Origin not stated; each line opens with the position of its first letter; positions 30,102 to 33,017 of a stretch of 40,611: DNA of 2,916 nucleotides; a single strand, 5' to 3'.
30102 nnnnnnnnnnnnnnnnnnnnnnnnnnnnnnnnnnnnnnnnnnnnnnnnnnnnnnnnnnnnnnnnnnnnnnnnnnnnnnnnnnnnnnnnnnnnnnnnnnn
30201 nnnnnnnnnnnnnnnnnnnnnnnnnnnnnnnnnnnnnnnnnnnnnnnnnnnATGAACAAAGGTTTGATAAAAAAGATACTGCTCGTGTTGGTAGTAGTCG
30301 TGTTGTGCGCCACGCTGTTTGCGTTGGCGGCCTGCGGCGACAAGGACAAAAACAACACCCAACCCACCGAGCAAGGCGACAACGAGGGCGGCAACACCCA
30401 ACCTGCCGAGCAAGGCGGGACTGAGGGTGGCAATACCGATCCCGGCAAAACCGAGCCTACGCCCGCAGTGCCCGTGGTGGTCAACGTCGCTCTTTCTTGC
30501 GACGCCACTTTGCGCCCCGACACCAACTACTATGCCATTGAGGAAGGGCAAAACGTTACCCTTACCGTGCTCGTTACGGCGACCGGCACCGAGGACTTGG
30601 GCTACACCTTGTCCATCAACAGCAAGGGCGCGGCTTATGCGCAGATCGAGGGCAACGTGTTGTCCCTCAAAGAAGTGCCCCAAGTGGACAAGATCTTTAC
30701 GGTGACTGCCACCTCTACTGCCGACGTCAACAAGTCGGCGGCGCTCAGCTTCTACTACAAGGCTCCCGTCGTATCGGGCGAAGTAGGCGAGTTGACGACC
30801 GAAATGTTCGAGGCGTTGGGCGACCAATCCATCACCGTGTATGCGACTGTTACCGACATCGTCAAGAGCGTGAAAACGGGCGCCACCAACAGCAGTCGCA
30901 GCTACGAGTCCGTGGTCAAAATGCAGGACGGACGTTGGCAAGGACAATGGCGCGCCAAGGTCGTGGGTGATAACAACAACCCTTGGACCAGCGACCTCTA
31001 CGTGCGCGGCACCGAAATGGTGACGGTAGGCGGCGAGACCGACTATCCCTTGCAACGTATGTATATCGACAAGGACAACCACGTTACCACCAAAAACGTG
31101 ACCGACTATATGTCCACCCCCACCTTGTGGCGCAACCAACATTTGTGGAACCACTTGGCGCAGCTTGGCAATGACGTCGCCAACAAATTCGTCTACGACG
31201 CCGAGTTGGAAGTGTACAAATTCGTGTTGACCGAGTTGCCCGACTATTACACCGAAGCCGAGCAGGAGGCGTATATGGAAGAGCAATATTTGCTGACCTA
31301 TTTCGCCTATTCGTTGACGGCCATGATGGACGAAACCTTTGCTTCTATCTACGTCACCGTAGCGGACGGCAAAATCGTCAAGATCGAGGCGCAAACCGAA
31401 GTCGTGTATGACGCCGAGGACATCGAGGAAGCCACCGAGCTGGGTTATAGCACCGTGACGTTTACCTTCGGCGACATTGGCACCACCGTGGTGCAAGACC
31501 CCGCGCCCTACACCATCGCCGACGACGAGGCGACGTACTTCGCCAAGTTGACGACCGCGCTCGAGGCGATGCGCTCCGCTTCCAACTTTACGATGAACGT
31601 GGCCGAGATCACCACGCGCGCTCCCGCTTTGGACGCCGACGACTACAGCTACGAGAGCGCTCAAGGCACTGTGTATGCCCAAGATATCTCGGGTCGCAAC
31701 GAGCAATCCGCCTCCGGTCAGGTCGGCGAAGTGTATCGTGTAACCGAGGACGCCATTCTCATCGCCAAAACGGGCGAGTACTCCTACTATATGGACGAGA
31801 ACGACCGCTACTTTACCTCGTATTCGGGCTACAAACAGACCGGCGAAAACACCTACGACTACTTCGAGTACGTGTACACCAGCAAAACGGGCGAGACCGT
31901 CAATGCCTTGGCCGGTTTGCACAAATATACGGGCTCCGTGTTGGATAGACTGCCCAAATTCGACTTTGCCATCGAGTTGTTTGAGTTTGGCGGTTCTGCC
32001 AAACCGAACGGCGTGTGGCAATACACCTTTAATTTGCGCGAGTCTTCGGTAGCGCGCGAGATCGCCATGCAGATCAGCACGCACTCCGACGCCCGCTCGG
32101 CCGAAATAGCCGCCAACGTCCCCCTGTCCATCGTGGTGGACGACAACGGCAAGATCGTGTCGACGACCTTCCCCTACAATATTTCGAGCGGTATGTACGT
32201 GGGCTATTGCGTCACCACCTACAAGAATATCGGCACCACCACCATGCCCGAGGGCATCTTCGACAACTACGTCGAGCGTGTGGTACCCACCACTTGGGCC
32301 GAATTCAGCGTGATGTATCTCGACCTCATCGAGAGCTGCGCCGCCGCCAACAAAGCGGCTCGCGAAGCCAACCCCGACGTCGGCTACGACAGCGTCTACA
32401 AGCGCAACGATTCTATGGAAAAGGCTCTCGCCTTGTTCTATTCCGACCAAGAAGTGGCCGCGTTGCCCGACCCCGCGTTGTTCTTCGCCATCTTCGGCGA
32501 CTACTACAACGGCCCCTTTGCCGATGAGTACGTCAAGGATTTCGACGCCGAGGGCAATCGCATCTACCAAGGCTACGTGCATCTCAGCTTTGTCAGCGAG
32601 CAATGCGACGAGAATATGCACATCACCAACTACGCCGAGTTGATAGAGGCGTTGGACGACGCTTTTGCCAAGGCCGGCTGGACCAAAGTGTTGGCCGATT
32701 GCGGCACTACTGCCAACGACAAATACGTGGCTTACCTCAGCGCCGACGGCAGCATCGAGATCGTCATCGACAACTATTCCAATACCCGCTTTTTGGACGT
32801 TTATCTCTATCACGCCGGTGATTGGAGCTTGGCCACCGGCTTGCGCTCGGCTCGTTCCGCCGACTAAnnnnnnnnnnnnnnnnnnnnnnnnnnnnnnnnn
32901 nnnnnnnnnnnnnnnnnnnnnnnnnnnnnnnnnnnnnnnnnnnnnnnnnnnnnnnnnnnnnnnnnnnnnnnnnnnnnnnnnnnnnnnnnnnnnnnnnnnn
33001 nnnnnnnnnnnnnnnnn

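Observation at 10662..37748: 27-kb single-strand super-operon: expanded Opp-type importer, giant lipid-anchored S8/LRR protease and five orphan lipoproteins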

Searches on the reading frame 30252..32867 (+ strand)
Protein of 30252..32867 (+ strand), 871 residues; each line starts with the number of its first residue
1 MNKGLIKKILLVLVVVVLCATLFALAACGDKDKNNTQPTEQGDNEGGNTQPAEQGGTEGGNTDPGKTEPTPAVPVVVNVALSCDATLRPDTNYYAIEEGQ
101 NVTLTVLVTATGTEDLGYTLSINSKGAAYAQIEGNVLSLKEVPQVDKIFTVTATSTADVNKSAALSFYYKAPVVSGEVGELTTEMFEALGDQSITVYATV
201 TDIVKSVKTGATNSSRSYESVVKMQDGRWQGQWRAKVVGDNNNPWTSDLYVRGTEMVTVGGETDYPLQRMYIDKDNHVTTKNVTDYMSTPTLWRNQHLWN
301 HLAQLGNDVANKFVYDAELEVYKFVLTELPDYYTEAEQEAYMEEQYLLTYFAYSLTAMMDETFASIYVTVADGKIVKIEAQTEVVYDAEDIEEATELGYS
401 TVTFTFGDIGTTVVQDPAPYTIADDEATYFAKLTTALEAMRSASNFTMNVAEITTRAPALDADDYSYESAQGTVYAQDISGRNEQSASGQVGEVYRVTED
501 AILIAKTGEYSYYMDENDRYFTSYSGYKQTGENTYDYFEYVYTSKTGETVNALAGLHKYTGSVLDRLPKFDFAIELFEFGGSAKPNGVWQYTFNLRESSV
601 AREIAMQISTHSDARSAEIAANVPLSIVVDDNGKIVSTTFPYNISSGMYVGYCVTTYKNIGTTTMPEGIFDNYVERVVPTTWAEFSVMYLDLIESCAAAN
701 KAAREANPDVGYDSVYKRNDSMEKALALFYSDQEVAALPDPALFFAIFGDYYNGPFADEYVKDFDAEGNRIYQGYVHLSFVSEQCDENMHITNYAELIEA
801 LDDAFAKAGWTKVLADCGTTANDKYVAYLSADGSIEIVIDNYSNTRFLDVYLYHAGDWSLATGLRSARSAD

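Call 5: search_protein_families(library=pfam, proteins=[window:30252-32867:+], max_evalue=0.01)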
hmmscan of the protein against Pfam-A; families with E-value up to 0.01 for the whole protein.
window:30252-32867:+ (871 aa): 0 families

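Call 29: search_protein_families(library=ncbifam, proteins=[window:30252-32867:+], max_evalue=0.01)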
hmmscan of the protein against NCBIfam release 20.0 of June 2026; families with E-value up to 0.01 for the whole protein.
window:30252-32867:+ (871 aa): 3 families
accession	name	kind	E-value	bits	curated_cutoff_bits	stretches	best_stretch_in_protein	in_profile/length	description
NF011433.1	PRK14864.1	equivalog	0.00012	22.3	100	1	177-237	34-94/98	biofilm peroxide resistance protein BsmA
NF012200.0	choice_anch_D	domain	0.00041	20.8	45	1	78-171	8-105/108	choice-of-anchor D domain-containing protein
NF053527.1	lipo_Cory_WKLS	subfamily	0.0075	16.2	105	0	14-52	2-41/166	WKL family lipoprotein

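Call 31: find_homologous_proteins(query=window:30252-32867:+)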
Query window:30252-32867:+ (871 aa): 33 proteins with E <= 0.001 among 8000 candidates.
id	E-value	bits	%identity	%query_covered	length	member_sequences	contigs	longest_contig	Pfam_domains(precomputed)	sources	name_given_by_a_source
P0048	0.0e+0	1958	100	100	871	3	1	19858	-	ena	-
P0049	0.0e+0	1465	75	97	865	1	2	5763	-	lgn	-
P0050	1.2e-144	502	39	91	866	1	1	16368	PF16820.12,PF13927.13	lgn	-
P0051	1.5e-139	485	39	88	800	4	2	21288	-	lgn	-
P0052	1.3e-136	476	38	86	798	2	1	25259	-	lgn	-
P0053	1.3e-136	476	38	92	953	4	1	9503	-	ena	-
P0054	8.4e-136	473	37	86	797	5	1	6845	-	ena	-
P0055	2.9e-135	471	38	87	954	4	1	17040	-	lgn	-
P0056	1.1e-130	456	35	92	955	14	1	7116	-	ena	-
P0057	3.5e-125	438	36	86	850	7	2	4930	-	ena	-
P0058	1.7e-119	419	34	99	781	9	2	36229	-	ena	-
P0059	4.8e-119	417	35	98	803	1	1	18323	-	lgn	-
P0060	1.5e-118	416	36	93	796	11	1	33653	-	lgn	-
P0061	8.1e-117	410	35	89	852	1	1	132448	-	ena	-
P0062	9.5e-117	410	34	98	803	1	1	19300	-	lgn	-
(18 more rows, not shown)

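Call 44: predict_structure(alignment_id=A2)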
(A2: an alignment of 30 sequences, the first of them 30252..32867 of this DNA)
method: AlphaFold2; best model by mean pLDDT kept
length: 871 residues; sequences in the alignment: 30
mean_pLDDT: 80.2   pTM: 0.69
mean pLDDT of the five models: 80.2, 79.3, 78.7, 77.5, 76.4
residues with pLDDT >= 90: 355; 70-90: 345; 50-70: 67; < 50: 104
segments of 3 or more residues with pLDDT < 50: 1-4, 16-71, 461-478, 699-718
pLDDT, mean of each block of 10 residues (from residue 1): 46 49 34 30 30 31 36 72 88 87 93 88 90 93 88 92 92 81 85 87 79 82 91 74 77 90 91 95 87 71 83 88 89 87 87 86 91 89 83 83 91 92 94 95 93 75 38 39 76 93 90 66 92 91 60 86 91 95 92 91 93 86 88 93 78 92 89 87 81 55 36 42 87 91 90 84 82 88 86 93 95 92 91 94 91 91 71 37
secondary structure, 60 per line:
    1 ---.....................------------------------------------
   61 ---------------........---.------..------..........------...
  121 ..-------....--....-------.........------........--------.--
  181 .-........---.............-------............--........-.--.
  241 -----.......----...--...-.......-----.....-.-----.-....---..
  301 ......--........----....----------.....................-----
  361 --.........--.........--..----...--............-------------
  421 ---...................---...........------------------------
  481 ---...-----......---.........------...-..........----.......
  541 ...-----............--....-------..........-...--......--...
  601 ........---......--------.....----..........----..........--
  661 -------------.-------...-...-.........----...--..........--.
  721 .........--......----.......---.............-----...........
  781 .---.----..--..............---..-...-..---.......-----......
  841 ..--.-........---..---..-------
elements in order (helices of 4 or more, strands of 3 or more residues): H4-24 E76-83 E102-111 E118-122 E130-133 E136-139 E147-155 E162-169 H183-190 E194-206 E214-225 E228-235 E246-252 E257-259 E262-264 E266-272 E278-282 H299-306 H309-312 E313-316 E321-324 H335-355 E363-371 E374-382 E396-407 H424-442 E446-456 E484-486 E492-497 E501-509 E520-529 E534-543 E549-560 H563-566 E577-583 E590-595 H598-608 H612-616 E626-630 E635-644 E649-658 E686-688 H690-698 H708-717 H722-729 H732-737 H742-748 E752-764 E770-781 H794-807 E823-829 E835-842 E847-854
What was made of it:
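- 30252..32867 (+): g11: 871-aa lipoprotein, an ancient paralogue of g10. AF2 pLDDT is 80 and pTM 0.69 (call 44).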

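Call 51: fold_search(model_id=the predicted structure, library=pdb)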
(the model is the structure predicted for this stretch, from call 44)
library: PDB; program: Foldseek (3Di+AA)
matches with E <= 10: 1054; with E <= 0.001: 11
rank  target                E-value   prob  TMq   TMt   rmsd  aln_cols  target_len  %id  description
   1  9tp6_A                5.9e-05  0.92  0.09  0.21  15.8       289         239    9  Structure of LolA3 from Porphyromonas gingivalis (released 2026-02-18)
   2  3k4x_A                6.9e-05  0.21  0.08  0.09  36.0       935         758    7  Eukaryotic Sliding Clamp PCNA Bound to DNA (released 2010-02-16)
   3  9tp6_B                1.0e-04  0.96  0.10  0.25  14.8       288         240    7  Structure of LolA3 from Porphyromonas gingivalis (released 2026-02-18)
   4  7z4b_DW               1.1e-04  0.25  0.09  0.08  37.7      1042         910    7  Bacteriophage SU10 virion (C1) (released 2022-12-28)
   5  3mha_B                4.3e-04  1.00  0.15  0.54   8.9       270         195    9  Crystal structure of LprG from Mycobacterium tuberculosis bound to PIM (released 2010-09-01)
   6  4o49                  4.3e-04  0.30  0.08  0.11  26.8       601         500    7  Crystal structure of the vaccine antigen Transferrin Binding Protein B (TbpB) mutant Tyr-174-Ala from Actinobacillus ple (released 2015-01-14)
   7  4o3z                  5.2e-04  0.41  0.09  0.14  25.1       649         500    9  Crystal structure of the vaccine antigen Transferrin Binding Protein B (TbpB) mutant Tyr-95-Ala from Actinobacillus pleu (released 2015-01-14)
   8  7z6w                  5.5e-04  0.99  0.12  0.33   8.8       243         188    9  Complex of E. coli LolA and lipoprotein (released 2022-09-07)
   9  3bk5                  6.1e-04  0.90  0.10  0.25  14.8       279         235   10  Crystal structure of putative outer membrane lipoprotein-sorting protein domain from Vibrio parahaemolyticus (released 2008-02-05)
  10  4z48_A                7.1e-04  0.89  0.11  0.25  12.4       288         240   11  Crystal structure of a DUF1329 family protein (DESPIG_00262) from Desulfovibrio piger ATCC 29098 at 1.75 A resolution (released 2015-04-22)
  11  4ki3_D                7.9e-04  0.99  0.12  0.37   8.0       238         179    9  1.70 Angstrom resolution crystal structure of outer-membrane lipoprotein carrier protein (lolA) from Yersinia pestis C (released 2013-05-15)
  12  7qfk_A                1.3e-03  0.80  0.07  0.22  19.0       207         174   12  Crystal structure of S-layer protein SlpX from Lactobacillus acidophilus, domain II, Co-Crystallization with HgCl2, Mu (released 2022-12-21)
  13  5yvf_A                1.6e-03  0.35  0.09  0.17  23.6       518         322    7  Crystal structure of BFA1 (released 2018-08-08)
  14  7qfj_A                1.8e-03  0.96  0.08  0.27  18.8       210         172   10  Crystal structure of S-layer protein SlpX from Lactobacillus acidophilus, domain II (aa 194-362) (released 2022-12-21)
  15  7qfk_B                1.8e-03  0.80  0.07  0.23  18.8       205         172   12  Crystal structure of S-layer protein SlpX from Lactobacillus acidophilus, domain II, Co-Crystallization with HgCl2, Mu (released 2022-12-21)
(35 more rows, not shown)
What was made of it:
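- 30252..32867 (+): Foldseek hits LprG-PIM (probability 1.0, TMt 0.54), LolA and LolA3 (call 51).
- The g11 model gives weak hits to host-protein-binding surface lipoproteins, TbpB and PmSLP, with probability 0.3-0.9 (call 51).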

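Call 83: search_solved_structures(query=A2, max_evalue=1)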
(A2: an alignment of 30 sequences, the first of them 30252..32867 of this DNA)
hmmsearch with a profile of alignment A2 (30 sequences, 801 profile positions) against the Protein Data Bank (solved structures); distinct sequences matched with E-value up to 1: 7.
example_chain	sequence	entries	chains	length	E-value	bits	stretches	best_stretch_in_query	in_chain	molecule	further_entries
8hqz_p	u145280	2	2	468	4.3e-08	35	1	51-141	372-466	Tail tube protein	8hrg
7quz_AAA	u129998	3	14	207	2.3e-07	32.6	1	55-141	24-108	Beta-1,3-glucanase bglH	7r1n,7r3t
4ui9_O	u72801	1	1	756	0.079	14.3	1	369-403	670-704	ANAPHASE-PROMOTING COMPLEX SUBUNIT 5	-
5a31_O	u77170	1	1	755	0.081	14.3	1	369-403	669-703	ANAPHASE-PROMOTING COMPLEX SUBUNIT 5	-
5khu_O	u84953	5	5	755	0.083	14.3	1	369-403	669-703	Anaphase-promoting complex subunit 5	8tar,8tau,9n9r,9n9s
5g04_O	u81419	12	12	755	0.084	14.2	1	369-403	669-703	ANAPHASE-PROMOTING COMPLEX SUBUNIT 5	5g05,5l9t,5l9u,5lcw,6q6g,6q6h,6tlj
5khr_O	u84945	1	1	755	0.084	14.2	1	369-403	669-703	Anaphase-promoting complex subunit 5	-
